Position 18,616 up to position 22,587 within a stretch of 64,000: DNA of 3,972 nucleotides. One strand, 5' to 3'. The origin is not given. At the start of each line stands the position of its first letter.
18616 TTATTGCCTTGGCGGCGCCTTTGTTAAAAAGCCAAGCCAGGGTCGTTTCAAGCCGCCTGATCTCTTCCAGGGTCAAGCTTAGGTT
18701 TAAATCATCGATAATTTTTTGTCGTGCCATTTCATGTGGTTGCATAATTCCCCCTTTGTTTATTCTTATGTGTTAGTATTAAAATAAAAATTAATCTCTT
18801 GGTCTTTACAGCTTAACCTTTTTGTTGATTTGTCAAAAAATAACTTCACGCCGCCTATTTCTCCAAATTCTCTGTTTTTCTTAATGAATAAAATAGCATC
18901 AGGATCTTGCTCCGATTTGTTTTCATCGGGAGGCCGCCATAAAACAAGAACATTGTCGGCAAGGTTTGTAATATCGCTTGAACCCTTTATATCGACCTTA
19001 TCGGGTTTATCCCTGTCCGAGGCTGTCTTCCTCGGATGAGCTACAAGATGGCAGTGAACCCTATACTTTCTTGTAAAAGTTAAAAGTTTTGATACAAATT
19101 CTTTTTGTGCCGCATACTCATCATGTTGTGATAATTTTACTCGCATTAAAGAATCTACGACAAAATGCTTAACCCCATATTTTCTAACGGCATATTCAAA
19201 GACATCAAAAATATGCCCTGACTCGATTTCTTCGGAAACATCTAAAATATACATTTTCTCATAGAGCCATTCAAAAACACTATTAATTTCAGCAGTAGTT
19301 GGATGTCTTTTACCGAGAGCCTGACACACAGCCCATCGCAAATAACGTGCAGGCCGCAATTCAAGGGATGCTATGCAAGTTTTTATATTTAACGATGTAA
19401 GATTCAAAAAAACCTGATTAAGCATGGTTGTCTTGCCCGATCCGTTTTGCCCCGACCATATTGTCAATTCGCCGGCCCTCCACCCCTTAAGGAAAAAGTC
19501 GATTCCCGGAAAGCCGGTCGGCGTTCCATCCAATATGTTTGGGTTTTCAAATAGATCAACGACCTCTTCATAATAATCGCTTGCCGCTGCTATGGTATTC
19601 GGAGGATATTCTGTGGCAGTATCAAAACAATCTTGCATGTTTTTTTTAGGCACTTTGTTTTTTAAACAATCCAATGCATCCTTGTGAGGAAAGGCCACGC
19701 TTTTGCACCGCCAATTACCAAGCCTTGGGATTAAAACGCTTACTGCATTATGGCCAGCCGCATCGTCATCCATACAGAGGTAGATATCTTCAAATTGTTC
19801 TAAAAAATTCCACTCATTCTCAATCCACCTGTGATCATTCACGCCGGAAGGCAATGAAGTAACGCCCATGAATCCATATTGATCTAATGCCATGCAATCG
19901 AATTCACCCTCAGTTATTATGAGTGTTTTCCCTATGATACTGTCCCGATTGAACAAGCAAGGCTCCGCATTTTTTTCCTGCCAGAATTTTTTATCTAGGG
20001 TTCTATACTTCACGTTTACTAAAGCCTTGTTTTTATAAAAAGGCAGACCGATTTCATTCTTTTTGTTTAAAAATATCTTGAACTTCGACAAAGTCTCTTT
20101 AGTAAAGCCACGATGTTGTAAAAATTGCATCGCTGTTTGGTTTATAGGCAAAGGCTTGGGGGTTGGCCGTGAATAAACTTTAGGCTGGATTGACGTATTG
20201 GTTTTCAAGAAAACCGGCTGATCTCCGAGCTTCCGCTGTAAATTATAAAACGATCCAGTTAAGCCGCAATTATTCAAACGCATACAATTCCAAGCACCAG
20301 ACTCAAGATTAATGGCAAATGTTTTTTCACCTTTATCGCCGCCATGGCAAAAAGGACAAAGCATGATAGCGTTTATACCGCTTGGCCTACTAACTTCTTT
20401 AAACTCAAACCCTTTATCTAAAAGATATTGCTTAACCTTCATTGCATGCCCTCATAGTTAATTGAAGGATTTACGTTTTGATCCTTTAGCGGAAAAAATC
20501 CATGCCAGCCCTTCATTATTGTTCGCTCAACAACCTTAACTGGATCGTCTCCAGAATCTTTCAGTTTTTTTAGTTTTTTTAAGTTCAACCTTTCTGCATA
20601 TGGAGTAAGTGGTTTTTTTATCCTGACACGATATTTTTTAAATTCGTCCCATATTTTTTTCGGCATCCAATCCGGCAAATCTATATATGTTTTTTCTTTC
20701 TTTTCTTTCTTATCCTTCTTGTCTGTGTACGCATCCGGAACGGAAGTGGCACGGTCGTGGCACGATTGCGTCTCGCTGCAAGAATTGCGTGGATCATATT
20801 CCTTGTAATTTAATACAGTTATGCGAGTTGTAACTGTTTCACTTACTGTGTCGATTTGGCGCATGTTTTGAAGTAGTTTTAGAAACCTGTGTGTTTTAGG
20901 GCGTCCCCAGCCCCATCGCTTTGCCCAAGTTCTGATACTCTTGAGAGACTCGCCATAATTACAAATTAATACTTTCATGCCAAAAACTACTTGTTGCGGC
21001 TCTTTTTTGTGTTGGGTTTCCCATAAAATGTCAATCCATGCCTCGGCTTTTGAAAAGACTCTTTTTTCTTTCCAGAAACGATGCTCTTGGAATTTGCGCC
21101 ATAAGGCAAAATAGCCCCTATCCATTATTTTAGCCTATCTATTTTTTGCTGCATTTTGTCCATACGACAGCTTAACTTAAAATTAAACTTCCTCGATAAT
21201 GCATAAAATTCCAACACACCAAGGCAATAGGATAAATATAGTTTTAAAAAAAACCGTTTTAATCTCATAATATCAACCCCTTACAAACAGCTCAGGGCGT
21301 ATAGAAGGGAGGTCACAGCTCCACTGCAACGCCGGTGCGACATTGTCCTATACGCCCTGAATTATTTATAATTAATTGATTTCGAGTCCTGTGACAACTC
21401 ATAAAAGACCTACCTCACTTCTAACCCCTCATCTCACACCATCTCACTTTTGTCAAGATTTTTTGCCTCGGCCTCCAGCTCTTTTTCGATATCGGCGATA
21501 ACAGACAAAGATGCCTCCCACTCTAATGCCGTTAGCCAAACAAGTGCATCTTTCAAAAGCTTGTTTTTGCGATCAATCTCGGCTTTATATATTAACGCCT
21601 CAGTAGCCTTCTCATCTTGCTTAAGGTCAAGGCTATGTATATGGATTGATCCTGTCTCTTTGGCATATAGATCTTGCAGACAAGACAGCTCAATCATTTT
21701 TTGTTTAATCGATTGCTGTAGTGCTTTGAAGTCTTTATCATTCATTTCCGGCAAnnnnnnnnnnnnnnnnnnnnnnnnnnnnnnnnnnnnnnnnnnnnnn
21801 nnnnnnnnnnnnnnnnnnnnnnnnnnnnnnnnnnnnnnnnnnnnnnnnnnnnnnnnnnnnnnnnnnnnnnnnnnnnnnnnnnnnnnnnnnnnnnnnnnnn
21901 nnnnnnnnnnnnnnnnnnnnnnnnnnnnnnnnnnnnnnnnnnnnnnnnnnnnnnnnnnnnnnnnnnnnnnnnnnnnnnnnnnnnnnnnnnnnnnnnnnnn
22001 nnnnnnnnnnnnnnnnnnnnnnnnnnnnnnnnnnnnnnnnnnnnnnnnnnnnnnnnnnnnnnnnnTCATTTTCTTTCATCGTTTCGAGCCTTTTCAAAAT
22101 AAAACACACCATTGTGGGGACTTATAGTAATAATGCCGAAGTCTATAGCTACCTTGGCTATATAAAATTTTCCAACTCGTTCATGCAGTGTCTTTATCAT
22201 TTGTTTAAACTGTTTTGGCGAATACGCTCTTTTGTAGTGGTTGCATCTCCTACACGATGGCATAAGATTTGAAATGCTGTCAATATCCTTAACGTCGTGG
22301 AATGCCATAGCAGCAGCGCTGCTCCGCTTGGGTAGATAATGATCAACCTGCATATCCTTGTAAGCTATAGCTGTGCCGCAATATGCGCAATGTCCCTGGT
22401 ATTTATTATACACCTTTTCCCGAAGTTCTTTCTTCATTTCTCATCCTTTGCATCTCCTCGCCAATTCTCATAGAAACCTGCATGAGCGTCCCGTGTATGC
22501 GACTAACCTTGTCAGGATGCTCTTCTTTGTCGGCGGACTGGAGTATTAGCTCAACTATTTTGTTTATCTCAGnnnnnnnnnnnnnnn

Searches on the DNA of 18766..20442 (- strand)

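Call 63: search_rna_families(source=L003, start=4200, end=5000, threshold=evalue, max_evalue=10)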
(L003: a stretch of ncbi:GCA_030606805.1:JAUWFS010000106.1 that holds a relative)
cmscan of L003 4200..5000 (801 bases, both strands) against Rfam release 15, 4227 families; matches with E-value up to 10: 15.
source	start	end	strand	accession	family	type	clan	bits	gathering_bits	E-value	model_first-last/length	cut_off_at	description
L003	4757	4878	-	RF00514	His_leader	Cis-reg; leader;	-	32.5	49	0.0028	1-126/126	no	Histidine operon leader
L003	4757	4870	-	RF01859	Phe_leader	Cis-reg; leader;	-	24.1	55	0.15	1-125/125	no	Phenylalanine leader peptide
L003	4755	4857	-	RF04312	trpB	Cis-reg;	-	23.7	59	0.83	1-107/107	no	trpB ncRNA motif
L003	4751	4858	-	RF00557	L10_leader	Cis-reg; leader;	-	22.6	44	0.24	1-138/138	no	Ribosomal protein L10 leader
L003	4699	4795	-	RF02599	BASRCI408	Gene; sRNA;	-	22.5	398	0.0012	1-435/435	no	Brucella sRNA CI408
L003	4707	4798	+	RF00514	His_leader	Cis-reg; leader;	-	22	49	0.37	1-126/126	no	Histidine operon leader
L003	4757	4916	-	RF00515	PyrR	Cis-reg;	-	20.3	54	3.3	1-115/115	no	PyrR binding site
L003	4756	4799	-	RF01025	mir-934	Gene; miRNA;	-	19.3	80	0.69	1-83/83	no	mir-934 microRNA precursor family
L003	4757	4807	-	RF02399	NsiR1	Gene; sRNA;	-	16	39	2.4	1-60/60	no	Nitrogen stress-induced RNA 1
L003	4694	4798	+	RF01859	Phe_leader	Cis-reg; leader;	-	16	55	9.1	1-125/125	no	Phenylalanine leader peptide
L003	4754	4851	-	RF01771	rnk_leader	Cis-reg; leader;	-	16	50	9.5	1-109/109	no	Enterobacteria rnk leader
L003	4452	4552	-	RF01932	bxd_4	Gene; lncRNA;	-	15.9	40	3.4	1-106/106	no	Bithoraxoid conserved region 4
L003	4707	4798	-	RF00516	ylbH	Cis-reg; leader;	-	15.3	50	1.3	1-122/122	no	ylbH leader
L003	4704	4790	+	RF00627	P15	Gene;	-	14.7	70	1.9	1-119/119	no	Pseudomonas sRNA P15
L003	4363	4431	-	RF00129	mir-103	Gene; miRNA;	-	14.2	59.6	4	1-78/78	no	mir-103/107 microRNA precursor family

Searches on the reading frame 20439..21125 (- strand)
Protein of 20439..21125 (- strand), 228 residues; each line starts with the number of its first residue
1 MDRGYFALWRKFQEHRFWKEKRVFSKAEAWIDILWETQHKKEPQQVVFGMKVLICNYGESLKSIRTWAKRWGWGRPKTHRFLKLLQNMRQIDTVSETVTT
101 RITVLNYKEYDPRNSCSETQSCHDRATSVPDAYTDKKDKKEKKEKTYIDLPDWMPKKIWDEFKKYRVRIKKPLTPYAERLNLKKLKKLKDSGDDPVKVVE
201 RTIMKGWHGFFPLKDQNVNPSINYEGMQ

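Call 10: search_protein_families(library=pfam, proteins=[window:20439-21125:-], max_evalue=0.01)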
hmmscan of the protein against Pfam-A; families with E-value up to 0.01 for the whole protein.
window:20439-21125:- (228 aa): 0 families

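Call 39: search_protein_families(library=phrogs, proteins=[window:20439-21125:-], max_evalue=0.00001)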
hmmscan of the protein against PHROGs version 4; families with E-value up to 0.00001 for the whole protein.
window:20439-21125:- (228 aa): 6 families
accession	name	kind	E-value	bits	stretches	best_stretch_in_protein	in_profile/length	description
phrog_678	-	DNA, RNA and nucleotide metabolism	1.2e-20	75.4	1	45-217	74-286/346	replication initiation O-like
phrog_2514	-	DNA, RNA and nucleotide metabolism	1.4e-17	64.9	1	1-146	1-147/270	DnaD-like helicase loader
phrog_18589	-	unknown function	6.1e-12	46.8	1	145-216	31-103/156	-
phrog_35955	-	unknown function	1.9e-09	38.4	1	21-143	19-138/285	-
phrog_186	-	DNA, RNA and nucleotide metabolism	3.7e-08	34.4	1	2-199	19-205/308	DnaD-like helicase loader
phrog_6451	-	DNA, RNA and nucleotide metabolism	1.4e-06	29.3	1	124-218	149-241/272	primosomal protein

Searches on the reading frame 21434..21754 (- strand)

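Call 64: search_protein_families(library=pfam, proteins=[window:21434-21754:-], max_evalue=0.1)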
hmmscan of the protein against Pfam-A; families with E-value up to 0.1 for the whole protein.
window:21434-21754:- (106 aa): 1 family
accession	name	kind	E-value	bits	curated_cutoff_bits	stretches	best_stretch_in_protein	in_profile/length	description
PF16289.11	PIN_12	-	0.018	15.9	32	1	5-79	78-155/172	PIN domain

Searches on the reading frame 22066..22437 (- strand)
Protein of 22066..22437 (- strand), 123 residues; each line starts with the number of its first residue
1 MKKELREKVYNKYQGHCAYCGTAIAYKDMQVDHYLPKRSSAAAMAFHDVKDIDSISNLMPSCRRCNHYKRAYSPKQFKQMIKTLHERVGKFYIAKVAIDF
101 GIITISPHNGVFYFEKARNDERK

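Call 64: search_protein_families(library=pfam, proteins=[window:22066-22437:-], max_evalue=0.1)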
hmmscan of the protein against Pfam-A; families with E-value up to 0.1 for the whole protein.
window:22066-22437:- (123 aa): 4 families
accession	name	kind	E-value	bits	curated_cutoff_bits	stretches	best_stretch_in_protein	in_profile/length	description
PF01844.29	HNH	-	2.1e-06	28.2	21.4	1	17-68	1-43/47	HNH endonuclease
PF14279.12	HNH_5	-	1.8e-05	25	27.5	1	54-80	28-54/56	HNH endonuclease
PF13395.12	HNH_4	-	0.00033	21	22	1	17-74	1-53/54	HNH endonuclease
PF02945.21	Endonuclease_7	-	0.097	13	23.6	0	4-34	13-45/82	Recombination endonuclease VII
